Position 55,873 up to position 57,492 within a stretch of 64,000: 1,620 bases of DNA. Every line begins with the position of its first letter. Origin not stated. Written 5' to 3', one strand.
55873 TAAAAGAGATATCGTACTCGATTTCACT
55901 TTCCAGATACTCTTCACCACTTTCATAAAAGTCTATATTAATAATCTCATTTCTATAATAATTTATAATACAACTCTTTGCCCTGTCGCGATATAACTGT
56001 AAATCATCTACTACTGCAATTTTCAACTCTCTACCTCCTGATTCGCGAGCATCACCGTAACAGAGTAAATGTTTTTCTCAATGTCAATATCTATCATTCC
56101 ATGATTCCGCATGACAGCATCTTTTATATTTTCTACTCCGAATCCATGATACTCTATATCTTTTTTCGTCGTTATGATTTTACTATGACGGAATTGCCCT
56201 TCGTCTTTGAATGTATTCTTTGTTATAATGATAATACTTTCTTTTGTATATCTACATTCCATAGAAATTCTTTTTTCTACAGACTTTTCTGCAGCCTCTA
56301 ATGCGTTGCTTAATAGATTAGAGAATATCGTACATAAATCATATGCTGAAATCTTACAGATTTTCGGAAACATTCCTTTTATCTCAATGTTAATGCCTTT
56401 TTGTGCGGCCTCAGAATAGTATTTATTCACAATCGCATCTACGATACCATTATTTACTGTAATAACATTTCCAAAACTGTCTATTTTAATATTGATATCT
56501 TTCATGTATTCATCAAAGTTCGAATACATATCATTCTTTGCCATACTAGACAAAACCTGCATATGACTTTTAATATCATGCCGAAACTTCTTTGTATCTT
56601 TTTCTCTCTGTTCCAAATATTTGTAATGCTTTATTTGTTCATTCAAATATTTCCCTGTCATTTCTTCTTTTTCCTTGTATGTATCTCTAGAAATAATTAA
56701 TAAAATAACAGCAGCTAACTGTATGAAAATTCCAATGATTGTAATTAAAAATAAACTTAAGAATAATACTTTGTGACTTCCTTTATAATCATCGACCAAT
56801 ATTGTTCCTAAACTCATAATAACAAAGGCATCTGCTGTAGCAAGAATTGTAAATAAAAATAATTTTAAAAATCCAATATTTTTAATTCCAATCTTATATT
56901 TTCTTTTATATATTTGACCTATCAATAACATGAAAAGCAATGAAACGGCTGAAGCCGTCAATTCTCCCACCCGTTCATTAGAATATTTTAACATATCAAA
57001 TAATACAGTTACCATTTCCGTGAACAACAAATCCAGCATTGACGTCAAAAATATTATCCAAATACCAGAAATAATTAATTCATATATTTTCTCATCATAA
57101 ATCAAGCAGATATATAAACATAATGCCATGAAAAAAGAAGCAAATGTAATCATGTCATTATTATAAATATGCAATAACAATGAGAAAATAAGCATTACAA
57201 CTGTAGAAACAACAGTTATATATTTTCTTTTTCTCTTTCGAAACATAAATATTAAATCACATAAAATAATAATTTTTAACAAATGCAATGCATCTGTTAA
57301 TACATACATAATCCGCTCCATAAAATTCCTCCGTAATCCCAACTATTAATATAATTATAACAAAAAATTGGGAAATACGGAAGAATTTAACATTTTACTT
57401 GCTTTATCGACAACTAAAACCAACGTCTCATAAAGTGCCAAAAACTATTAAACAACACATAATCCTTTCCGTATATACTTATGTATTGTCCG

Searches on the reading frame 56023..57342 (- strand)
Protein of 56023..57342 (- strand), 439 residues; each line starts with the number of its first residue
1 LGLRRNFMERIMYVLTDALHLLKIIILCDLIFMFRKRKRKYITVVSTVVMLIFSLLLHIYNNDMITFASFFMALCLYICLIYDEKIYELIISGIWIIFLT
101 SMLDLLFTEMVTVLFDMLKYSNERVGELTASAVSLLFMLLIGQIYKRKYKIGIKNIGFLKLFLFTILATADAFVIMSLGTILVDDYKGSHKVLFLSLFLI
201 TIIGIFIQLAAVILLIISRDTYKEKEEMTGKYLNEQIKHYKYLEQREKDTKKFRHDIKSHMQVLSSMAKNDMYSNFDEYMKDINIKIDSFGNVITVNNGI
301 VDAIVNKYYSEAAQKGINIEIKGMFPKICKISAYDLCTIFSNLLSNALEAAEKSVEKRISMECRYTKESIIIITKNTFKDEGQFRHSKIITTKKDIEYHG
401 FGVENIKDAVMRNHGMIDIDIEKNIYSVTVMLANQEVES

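Call 9: search_protein_families(library=pfam, proteins=[window:56023-57342:-])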
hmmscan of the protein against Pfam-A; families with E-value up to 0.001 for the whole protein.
window:56023-57342:- (439 aa): 1 family
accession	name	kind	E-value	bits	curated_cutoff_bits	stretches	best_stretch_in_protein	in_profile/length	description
PF14501.12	HATPase_c_5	-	1.4e-19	70.3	22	1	331-432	1-101/102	GHKL domain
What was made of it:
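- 56023..57321 (-): AgrC-like membrane histidine kinase with a HATPase_c_5 domain. Call 9.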

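Call 12: find_homologous_proteins(query=window:56023-57342:-, max_evalue=1e-10)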
Query window:56023-57342:- (439 aa): 691 proteins with E <= 1e-10 among 7990 candidates; the best 120 are listed.
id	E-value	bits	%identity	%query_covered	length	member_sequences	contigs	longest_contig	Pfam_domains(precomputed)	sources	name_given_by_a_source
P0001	3.0e-269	911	99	98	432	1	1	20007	PF14501.13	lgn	-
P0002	3.1e-254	861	93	98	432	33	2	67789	PF14501.13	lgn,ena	-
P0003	5.1e-248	841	90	98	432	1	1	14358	PF14501.13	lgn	-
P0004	4.6e-246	834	90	98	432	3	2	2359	PF14501.13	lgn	-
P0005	1.6e-229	780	85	98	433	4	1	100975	PF14501.13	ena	-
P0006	1.3e-197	675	71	97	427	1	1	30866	PF02518.32,PF14501.13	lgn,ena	-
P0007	1.8e-197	674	71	98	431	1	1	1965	PF14689.12,PF02518.32,PF14501.13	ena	-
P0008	3.6e-197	674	71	97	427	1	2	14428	PF02518.32,PF14501.13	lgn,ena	-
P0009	4.4e-195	667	69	98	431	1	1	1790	PF14501.13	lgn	-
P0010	3.1e-194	664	73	98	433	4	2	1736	PF14501.13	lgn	-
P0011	2.1e-189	648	72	98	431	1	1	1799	PF14501.13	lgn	-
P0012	1.9e-188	645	73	93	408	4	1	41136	PF14501.13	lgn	-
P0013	1.3e-182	626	68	98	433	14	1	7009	PF14501.13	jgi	-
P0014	4.0e-182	624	67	97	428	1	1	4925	PF02518.32,PF14501.13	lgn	-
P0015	4.1e-182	624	66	98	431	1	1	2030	PF14689.12,PF02518.32,PF14501.13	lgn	-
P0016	2.5e-181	621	68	97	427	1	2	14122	PF14501.13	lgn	-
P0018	6.7e-178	610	62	98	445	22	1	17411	PF14501.13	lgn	-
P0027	5.8e-166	571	64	97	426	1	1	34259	PF14501.13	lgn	-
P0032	1.7e-130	454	48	93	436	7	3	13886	PF14501.13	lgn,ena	-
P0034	2.1e-126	441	46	97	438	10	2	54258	PF02518.32,PF14501.13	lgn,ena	-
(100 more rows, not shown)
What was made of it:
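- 56023..57321 (-): There are 691 homologues at E <= 1e-10 (call 12).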

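Call 13: find_encoding_contigs(protein=P0002, flank=5000, max_places=2)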
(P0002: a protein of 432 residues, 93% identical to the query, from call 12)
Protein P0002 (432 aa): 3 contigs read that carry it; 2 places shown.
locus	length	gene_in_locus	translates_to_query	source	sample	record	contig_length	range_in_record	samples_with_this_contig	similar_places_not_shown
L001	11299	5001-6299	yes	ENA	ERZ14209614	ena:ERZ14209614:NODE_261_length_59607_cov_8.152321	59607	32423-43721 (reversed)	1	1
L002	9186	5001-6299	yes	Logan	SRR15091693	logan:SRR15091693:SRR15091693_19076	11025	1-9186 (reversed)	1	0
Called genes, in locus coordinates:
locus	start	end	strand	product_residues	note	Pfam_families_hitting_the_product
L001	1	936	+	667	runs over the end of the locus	PF03190:Thioredox_DsbH, PF13899:Thioredoxin_7, PF07221:GlcNAc_2-epim (faint), PF07944:Beta-AFase-like_GH127_cat (faint), PF01532:Glyco_hydro_47 (faint)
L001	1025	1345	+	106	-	PF01035:DNA_binding_1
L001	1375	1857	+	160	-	PF03167:UDG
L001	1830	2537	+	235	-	PF13847:Methyltransf_31, PF08241:Methyltransf_11, PF13649:Methyltransf_25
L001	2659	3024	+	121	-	PF04237:YjbR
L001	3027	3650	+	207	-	PF04229:GrpB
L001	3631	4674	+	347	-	PF00730:HhH-GPD, PF14815:NUDIX_4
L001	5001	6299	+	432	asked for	PF14501:HATPase_c_5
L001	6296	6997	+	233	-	PF00072:Response_reg, PF04397:LytTR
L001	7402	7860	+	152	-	PF00293:NUDIX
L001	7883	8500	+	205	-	PF12464:Mac, PF14602:Hexapep_2 (faint), PF00132:Hexapep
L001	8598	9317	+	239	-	-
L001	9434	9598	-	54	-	-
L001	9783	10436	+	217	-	-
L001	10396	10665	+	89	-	PF02698:DUF218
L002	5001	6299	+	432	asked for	PF14501:HATPase_c_5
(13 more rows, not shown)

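Call 14: find_encoding_contigs(protein=P0005, flank=5000, max_places=2)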
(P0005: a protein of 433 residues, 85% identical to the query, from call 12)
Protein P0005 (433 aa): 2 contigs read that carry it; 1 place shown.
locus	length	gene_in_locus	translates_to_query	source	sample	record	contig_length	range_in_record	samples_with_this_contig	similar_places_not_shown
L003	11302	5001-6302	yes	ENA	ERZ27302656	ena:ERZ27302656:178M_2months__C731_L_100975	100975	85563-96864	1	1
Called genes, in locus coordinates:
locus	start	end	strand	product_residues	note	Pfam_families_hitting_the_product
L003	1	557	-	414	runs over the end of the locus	PF01520:Amidase_3, PF01473:Choline_bind_1 (faint), PF19127:Choline_bind_3 (weak)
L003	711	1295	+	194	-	PF26915:Phage_P4_cII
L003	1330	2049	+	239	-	PF03848:TehB (faint), PF13489:Methyltransf_23, PF13847:Methyltransf_31, PF08241:Methyltransf_11 (weak), PF08242:Methyltransf_12, PF13649:Methyltransf_25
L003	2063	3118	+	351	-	PF00730:HhH-GPD, PF00633:HHH (weak), PF14815:NUDIX_4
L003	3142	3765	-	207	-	PF02659:Mntp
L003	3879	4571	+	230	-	PF02525:Flavodoxin_2, PF03358:FMN_red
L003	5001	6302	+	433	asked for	PF14501:HATPase_c_5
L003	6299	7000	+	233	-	PF00072:Response_reg, PF04397:LytTR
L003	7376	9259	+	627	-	PF26183:Ig_NUP210_14th (faint), PF02368:Big_2 (weak), PF21764:Invasin_D4 (faint), PF26182:Ig_NUP210_5th (weak), PF26918:Ig_Eae (faint), PF02368:Big_2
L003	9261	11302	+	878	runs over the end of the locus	PF00082:Peptidase_S8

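Call 15: find_encoding_contigs(protein=P0006, flank=5000, max_places=2)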
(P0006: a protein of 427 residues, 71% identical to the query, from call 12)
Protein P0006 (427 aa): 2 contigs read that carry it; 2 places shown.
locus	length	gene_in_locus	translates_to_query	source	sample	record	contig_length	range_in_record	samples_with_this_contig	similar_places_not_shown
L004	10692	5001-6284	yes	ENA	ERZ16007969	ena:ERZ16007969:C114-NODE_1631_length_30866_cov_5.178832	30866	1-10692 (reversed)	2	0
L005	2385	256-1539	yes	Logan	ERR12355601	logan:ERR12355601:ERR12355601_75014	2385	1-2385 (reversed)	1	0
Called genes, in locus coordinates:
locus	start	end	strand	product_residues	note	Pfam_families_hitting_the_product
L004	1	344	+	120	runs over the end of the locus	PF00383:dCMP_cyt_deam_1 (weak)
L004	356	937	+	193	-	PF07081:DUF1349, PF17851:GH43_C2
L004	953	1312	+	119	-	PF26915:Phage_P4_cII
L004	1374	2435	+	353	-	PF00730:HhH-GPD, PF00633:HHH, PF14815:NUDIX_4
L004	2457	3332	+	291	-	PF00005:ABC_tran, PF13304:AAA_21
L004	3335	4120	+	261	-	PF12679:ABC2_membrane_2, PF10920:DUF2705, PF12698:ABC2_membrane_3 (weak)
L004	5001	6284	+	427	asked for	PF02518:HATPase_c (faint), PF14501:HATPase_c_5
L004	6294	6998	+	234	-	PF00072:Response_reg, PF04397:LytTR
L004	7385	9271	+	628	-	PF21764:Invasin_D4 (faint), PF02368:Big_2, PF20578:aBig_2 (faint), PF26182:Ig_NUP210_5th (weak), PF26918:Ig_Eae (faint), PF02368:Big_2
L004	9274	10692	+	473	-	?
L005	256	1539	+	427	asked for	PF02518:HATPase_c (faint), PF14501:HATPase_c_5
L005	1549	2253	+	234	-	PF00072:Response_reg, PF04397:LytTR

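Call 16: find_encoding_contigs(protein=P0012, flank=5000, max_places=2)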
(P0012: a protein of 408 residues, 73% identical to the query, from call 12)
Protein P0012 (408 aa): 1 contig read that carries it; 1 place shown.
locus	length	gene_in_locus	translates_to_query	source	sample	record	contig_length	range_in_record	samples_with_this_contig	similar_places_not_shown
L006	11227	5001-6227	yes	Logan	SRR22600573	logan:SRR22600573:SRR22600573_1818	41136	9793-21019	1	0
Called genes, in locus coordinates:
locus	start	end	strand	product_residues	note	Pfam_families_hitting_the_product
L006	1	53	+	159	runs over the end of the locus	PF01035:DNA_binding_1 (faint)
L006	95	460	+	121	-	PF04237:YjbR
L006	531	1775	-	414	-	PF01520:Amidase_3, PF01473:Choline_bind_1 (faint), PF19127:Choline_bind_3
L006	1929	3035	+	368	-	PF00730:HhH-GPD, PF00633:HHH (weak), PF14815:NUDIX_4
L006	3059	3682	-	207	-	PF02659:Mntp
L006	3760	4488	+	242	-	PF02525:Flavodoxin_2 (weak), PF03358:FMN_red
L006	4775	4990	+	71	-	-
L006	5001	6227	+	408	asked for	PF14501:HATPase_c_5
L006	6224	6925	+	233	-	PF00072:Response_reg, PF04397:LytTR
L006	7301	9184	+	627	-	PF26183:Ig_NUP210_14th (faint), PF02368:Big_2 (weak), PF21764:Invasin_D4 (faint), PF26182:Ig_NUP210_5th (weak), PF26918:Ig_Eae (faint), PF02368:Big_2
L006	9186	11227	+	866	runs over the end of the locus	PF00082:Peptidase_S8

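Call 25: find_encoding_contigs(protein=P0016, flank=5000, max_places=1)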
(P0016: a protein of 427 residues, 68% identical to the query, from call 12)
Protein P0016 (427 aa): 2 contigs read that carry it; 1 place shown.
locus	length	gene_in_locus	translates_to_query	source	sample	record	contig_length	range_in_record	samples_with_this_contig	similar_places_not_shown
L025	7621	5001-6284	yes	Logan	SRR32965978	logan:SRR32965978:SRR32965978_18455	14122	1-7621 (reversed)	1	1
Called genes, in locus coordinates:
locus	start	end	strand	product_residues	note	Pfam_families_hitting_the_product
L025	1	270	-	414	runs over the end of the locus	PF01520:Amidase_3, PF01473:Choline_bind_1 (faint), PF19127:Choline_bind_3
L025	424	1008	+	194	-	PF26915:Phage_P4_cII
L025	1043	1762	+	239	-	PF03848:TehB (faint), PF13489:Methyltransf_23, PF13847:Methyltransf_31, PF08241:Methyltransf_11 (weak), PF08242:Methyltransf_12, PF13649:Methyltransf_25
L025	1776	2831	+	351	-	PF00730:HhH-GPD, PF00633:HHH (weak), PF14815:NUDIX_4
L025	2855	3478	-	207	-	PF02659:Mntp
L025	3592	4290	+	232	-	PF02525:Flavodoxin_2, PF03358:FMN_red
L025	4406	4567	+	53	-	-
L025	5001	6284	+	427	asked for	PF14501:HATPase_c_5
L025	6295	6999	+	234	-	PF00072:Response_reg, PF04397:LytTR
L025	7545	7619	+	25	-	?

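Call 26: find_encoding_contigs(protein=P0018, flank=5000, max_places=1)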
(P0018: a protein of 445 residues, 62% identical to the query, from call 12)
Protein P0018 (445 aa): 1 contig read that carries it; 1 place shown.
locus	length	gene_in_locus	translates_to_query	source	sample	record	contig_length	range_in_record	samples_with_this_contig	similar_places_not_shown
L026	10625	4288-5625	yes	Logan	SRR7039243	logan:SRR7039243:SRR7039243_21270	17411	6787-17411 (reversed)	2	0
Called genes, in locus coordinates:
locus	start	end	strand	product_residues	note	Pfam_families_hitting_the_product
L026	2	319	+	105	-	?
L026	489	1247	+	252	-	PF02683:DsbD_TM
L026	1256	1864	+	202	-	PF00837:T4_deiodinase (weak), PF00578:AhpC-TSA, PF08534:Redoxin, PF00085:Thioredoxin, PF13098:Thioredoxin_2, PF13905:Thioredoxin_8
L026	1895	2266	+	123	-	PF01880:Desulfoferrodox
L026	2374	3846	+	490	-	PF00583:Acetyltransf_1, PF13673:Acetyltransf_10, PF13508:Acetyltransf_7, PF00730:HhH-GPD, PF00633:HHH (weak), PF14815:NUDIX_4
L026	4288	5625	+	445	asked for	PF14501:HATPase_c_5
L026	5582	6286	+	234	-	PF00072:Response_reg, PF04397:LytTR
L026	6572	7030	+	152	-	PF00293:NUDIX, PF14815:NUDIX_4 (faint)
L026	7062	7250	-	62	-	-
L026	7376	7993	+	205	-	PF12917:YfbR-like, PF13023:HD_3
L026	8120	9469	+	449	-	PF02055:Glyco_hydro_30, PF17189:Glyco_hydro_30C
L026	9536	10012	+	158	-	PF03061:4HBT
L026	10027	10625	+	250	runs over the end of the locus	PF03372:Exo_endo_phos, PF14529:Exo_endo_phos_2 (weak)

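Call 27: find_encoding_contigs(protein=P0027, flank=5000, max_places=1)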
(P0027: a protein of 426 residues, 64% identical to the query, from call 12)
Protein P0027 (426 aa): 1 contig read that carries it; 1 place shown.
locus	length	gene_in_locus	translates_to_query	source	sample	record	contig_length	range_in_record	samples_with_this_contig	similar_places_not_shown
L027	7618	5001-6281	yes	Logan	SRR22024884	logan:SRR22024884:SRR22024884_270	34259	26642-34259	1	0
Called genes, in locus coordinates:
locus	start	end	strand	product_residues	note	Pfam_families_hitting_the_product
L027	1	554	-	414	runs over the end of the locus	PF01520:Amidase_3, PF01473:Choline_bind_1 (faint), PF19127:Choline_bind_3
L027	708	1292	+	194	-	PF26915:Phage_P4_cII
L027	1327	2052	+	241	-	PF13489:Methyltransf_23 (weak), PF13847:Methyltransf_31, PF08241:Methyltransf_11 (weak), PF08242:Methyltransf_12, PF13649:Methyltransf_25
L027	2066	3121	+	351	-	PF00730:HhH-GPD, PF00633:HHH (weak), PF14815:NUDIX_4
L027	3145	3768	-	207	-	PF02659:Mntp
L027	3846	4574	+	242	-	PF02525:Flavodoxin_2, PF03358:FMN_red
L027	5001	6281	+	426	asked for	PF14501:HATPase_c_5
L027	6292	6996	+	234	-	PF00072:Response_reg, PF04397:LytTR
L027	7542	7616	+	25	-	?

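Call 28: find_encoding_contigs(protein=P0034, flank=5000, max_places=1)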
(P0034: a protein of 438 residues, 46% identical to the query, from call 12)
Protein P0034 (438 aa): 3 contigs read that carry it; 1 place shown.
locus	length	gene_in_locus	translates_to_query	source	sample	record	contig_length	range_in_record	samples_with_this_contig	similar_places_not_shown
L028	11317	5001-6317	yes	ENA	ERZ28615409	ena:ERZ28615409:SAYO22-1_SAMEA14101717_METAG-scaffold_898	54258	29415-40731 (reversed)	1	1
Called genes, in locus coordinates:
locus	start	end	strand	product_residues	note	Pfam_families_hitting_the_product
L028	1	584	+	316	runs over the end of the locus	PF00126:HTH_1, PF03466:LysR_substrate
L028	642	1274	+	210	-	PF01694:Rhomboid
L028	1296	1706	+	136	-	PF11969:DcpS_C, PF01230:HIT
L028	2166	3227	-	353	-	PF03033:Glyco_transf_28, PF04101:Glyco_tran_28_C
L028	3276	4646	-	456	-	PF03816:LytR_cpsA_psr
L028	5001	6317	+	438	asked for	PF02518:HATPase_c (weak), PF14501:HATPase_c_5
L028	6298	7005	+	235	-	PF00072:Response_reg, PF04397:LytTR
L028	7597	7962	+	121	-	-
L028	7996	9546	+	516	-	PF01943:Polysacc_synt, PF03023:MurJ, PF13440:Polysacc_synt_3 (weak), PF01554:MatE (weak)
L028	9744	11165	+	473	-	PF02397:Bac_transf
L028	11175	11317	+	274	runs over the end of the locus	PF00535:Glycos_transf_2, PF10111:Glyco_tranf_2_2 (weak), PF13641:Glyco_tranf_2_3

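Call 35: find_encoding_contigs(protein=P0001, flank=4000, max_places=2)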
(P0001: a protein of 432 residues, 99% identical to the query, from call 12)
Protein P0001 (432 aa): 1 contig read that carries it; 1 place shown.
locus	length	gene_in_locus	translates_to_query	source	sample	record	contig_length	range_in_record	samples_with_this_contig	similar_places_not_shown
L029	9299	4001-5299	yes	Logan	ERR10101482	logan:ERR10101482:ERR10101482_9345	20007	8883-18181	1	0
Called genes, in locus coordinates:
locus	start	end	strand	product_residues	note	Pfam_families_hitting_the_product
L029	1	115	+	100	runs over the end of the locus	-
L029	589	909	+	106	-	PF13560:HTH_31 (weak), PF12844:HTH_19, PF13443:HTH_26, PF01381:HTH_3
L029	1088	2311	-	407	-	PF01520:Amidase_3, PF01473:Choline_bind_1 (faint), PF19127:Choline_bind_3 (weak)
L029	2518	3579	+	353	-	PF00730:HhH-GPD, PF00633:HHH (weak), PF14815:NUDIX_4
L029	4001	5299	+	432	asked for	PF14501:HATPase_c_5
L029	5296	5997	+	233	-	PF00072:Response_reg, PF04397:LytTR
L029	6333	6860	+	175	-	PF00293:NUDIX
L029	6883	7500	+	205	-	PF12464:Mac, PF00132:Hexapep, PF14602:Hexapep_2 (weak)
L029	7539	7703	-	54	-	-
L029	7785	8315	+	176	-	PF24553:Rv0428c_C (weak), PF00583:Acetyltransf_1, PF13673:Acetyltransf_10, PF13508:Acetyltransf_7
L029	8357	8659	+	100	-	PF07876:Dabb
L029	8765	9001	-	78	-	-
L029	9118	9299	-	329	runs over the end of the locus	PF20434:BD-FAE (weak), PF07859:Abhydrolase_3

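Call 40: find_encoding_contigs(protein=P0005, flank=10000, max_places=1)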
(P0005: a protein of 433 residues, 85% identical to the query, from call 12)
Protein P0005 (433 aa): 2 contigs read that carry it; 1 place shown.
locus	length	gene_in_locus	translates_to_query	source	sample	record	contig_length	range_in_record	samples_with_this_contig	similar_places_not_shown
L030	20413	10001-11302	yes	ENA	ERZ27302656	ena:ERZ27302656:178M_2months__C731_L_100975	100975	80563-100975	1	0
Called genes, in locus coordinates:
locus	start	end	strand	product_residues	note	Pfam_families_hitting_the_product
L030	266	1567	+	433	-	PF01637:ATPase_2 (faint), PF13173:AAA_14, PF13635:DUF4143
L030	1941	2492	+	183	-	PF13302:Acetyltransf_3, PF00583:Acetyltransf_1, PF13420:Acetyltransf_4 (weak), PF13523:Acetyltransf_8 (weak)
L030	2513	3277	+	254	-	PF01048:PNP_UDP_1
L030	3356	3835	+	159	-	PF01035:DNA_binding_1 (faint)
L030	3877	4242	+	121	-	PF04237:YjbR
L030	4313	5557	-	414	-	PF01520:Amidase_3, PF01473:Choline_bind_1 (faint), PF19127:Choline_bind_3 (weak)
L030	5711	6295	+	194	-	PF26915:Phage_P4_cII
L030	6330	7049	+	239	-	PF03848:TehB (faint), PF13489:Methyltransf_23, PF13847:Methyltransf_31, PF08241:Methyltransf_11 (weak), PF08242:Methyltransf_12, PF13649:Methyltransf_25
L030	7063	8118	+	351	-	PF00730:HhH-GPD, PF00633:HHH (weak), PF14815:NUDIX_4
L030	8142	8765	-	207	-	PF02659:Mntp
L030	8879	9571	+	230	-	PF02525:Flavodoxin_2, PF03358:FMN_red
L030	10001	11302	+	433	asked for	PF14501:HATPase_c_5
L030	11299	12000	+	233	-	PF00072:Response_reg, PF04397:LytTR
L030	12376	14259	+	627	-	PF26183:Ig_NUP210_14th (faint), PF02368:Big_2 (weak), PF21764:Invasin_D4 (faint), PF26182:Ig_NUP210_5th (weak), PF26918:Ig_Eae (faint), PF02368:Big_2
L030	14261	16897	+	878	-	PF00082:Peptidase_S8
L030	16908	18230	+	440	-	PF12799:LRR_4 (faint)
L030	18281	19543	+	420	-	PF12799:LRR_4 (faint)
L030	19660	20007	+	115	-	-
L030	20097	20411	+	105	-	?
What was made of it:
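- In other lineages the same leader precedes Big_2/S8, and NUDIX is not nearby (calls 14-16, 40).
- Tried and rejected: The contig of L030 ends before any NUDIX gene, so a clean insertion or deletion could not be shown (call 40).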

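Call 49: find_encoding_contigs(protein=P0032, flank=4000, max_places=2)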
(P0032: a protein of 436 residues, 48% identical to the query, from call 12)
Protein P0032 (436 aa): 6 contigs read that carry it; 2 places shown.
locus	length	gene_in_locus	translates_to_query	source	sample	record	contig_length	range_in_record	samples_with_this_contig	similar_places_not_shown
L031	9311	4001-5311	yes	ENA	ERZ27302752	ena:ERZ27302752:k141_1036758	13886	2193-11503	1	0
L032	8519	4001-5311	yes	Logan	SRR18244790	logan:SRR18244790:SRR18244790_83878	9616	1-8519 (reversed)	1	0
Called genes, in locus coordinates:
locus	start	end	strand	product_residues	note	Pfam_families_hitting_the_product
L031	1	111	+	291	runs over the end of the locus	PF01882:DUF58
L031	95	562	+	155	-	-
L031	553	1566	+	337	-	PF00092:VWA (faint)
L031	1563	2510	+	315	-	PF00092:VWA (weak), PF13519:VWA_2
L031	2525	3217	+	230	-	PF00515:TPR_1, PF07719:TPR_2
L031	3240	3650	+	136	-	PF01327:Pep_deformylase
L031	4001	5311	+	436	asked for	PF14501:HATPase_c_5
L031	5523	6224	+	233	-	PF00072:Response_reg, PF04397:LytTR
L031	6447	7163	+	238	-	PF00072:Response_reg, PF04397:LytTR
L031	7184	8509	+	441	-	PF02518:HATPase_c, PF14501:HATPase_c_5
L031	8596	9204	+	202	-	PF04647:AgrB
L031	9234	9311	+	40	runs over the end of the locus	-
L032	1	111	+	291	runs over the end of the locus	PF01882:DUF58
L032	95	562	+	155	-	-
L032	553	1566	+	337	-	PF00092:VWA (faint)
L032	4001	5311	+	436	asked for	PF14501:HATPase_c_5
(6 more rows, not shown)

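Call 50: find_encoding_contigs(protein=P0013, flank=4000, max_places=2)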
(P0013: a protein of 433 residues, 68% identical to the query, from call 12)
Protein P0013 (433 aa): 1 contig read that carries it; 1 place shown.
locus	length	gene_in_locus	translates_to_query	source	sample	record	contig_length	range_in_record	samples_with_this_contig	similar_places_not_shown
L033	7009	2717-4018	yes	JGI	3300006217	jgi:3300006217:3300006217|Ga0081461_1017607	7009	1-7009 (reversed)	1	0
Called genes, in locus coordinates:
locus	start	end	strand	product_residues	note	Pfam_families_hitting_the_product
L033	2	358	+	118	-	?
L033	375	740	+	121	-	PF04237:YjbR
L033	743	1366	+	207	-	PF04229:GrpB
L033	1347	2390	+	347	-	PF00730:HhH-GPD, PF14815:NUDIX_4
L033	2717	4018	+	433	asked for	PF14501:HATPase_c_5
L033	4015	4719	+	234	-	PF00072:Response_reg, PF04397:LytTR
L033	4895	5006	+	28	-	-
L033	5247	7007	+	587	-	?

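Call 65: search_solved_structures(query=L029:5296-5997:+, max_evalue=0.001)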
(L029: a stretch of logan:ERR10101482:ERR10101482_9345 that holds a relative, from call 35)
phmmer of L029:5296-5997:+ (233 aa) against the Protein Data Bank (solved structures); distinct sequences matched with E-value up to 0.001: 15.
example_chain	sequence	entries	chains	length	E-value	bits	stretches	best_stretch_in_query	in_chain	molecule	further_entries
4cbv_A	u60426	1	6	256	2.2e-07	33.9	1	2-222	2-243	COME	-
3kcn_A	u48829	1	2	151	4.3e-06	29.6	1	34-103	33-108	Adenylate cyclase homolog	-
6swf_A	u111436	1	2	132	3.1e-05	26.8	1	2-87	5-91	Two-component response regulator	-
6swb_A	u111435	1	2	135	3.4e-05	26.7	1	2-87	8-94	Two-component response regulator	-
3a0r_B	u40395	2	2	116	4.7e-05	26.3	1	3-86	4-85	Response regulator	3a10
3a0u_A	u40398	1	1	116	5.5e-05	26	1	3-86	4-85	Response regulator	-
4xqj_A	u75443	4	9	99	6.5e-05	25.8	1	140-206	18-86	Accessory gene regulator A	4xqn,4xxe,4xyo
4xqq_A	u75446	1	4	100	6.7e-05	25.7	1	140-206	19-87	Accessory gene regulator A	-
3bs1_A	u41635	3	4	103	6.7e-05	25.7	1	140-206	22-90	Accessory gene regulator protein A | Accessory gene regulator A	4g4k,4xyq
3h5i_A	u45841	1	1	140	7.6e-05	25.6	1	2-123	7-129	Response regulator/sensory box protein/GGDEF domain protein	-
1dc7_A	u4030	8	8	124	9.8e-05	25.2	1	33-102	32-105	NITROGEN REGULATION PROTEIN | NITROGEN REGULATION PROTEIN NR(I) | NTRC RECEIVER DOMAIN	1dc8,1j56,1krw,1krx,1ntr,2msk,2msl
6oec_A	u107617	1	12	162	9.9e-05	25.2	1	2-123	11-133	Response regulator/sensory box protein/GGDEF domain protein,Spindle pole body component SP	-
9xzo_A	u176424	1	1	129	0.00015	24.6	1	2-95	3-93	De novo protein M1X0B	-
3cu5_A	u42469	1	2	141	0.00015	24.6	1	2-121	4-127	Two component transcriptional regulator, AraC family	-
6m8o_A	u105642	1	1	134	0.00077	22.3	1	1-113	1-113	DNA-binding response regulator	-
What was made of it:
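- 55326..56026 (-): Response regulator (receiver plus LytTR domain), split into 166-aa and 67-aa ORFs by a 1-nt deletion near 55545. The closest solved structures are ComE and AgrA (call 65).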
